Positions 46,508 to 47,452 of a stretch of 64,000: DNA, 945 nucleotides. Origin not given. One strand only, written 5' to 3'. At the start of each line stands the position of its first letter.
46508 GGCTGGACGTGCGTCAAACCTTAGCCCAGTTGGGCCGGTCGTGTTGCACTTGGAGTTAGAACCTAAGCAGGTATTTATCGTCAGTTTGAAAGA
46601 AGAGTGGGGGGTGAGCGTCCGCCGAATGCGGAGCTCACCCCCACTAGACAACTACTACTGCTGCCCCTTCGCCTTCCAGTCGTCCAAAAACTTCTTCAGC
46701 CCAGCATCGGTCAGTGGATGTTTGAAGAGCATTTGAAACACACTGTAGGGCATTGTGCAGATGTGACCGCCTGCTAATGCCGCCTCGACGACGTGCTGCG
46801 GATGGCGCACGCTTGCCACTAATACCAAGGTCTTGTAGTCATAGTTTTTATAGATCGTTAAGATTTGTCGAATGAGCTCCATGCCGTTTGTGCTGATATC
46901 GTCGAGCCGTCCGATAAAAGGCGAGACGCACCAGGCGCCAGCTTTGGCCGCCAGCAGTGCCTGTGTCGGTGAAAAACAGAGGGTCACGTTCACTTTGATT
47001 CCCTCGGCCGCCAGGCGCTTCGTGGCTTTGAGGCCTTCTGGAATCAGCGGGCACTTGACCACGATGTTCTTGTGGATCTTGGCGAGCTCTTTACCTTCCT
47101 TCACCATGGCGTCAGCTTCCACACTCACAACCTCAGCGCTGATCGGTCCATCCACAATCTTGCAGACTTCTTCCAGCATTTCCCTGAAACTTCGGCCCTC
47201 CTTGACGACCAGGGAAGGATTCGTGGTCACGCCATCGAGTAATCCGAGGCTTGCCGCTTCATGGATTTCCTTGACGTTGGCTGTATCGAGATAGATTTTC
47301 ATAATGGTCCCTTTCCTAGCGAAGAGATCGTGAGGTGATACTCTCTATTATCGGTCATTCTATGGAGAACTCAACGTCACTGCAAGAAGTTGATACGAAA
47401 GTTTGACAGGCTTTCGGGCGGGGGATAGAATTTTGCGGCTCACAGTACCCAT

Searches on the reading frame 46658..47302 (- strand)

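Call 26: search_protein_families(library=ncbifam, proteins=[window:46658-47302:-], max_evalue=1e-8)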
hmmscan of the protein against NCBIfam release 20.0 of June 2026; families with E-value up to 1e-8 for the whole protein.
window:46658-47302:- (215 aa): 8 families
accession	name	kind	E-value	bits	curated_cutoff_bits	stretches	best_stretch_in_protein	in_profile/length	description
TIGR00875.1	fsa_talC_mipB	equivalog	5.6e-94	313.5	245.95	1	1-211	1-211/213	fructose-6-phosphate aldolase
NF009296.0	PRK12653.1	subfamily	2.1e-45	155.2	306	1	1-211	1-213/220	fructose-6-phosphate aldolase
NF009299.0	PRK12656.1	equivalog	3.6e-32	111.7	214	1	1-212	1-216/222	fructose-6-phosphate aldolase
TIGR00874.1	talAB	equivalog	3.3e-22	79.3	396.2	1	32-194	69-252/317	transaldolase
TIGR02134.1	transald_staph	equivalog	5.5e-22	78.6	281.95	1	2-191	7-205/236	transaldolase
NF009001.0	PRK12346.1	subfamily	2.1e-18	66.9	439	1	39-189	77-248/316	transaldolase A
NF008965.0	PRK12309.1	equivalog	1.7e-16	60.2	550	1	45-213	88-274/392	transaldolase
NF002881.0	PRK03343.1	subfamily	2e-11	43.6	367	1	47-121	100-179/370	transaldolase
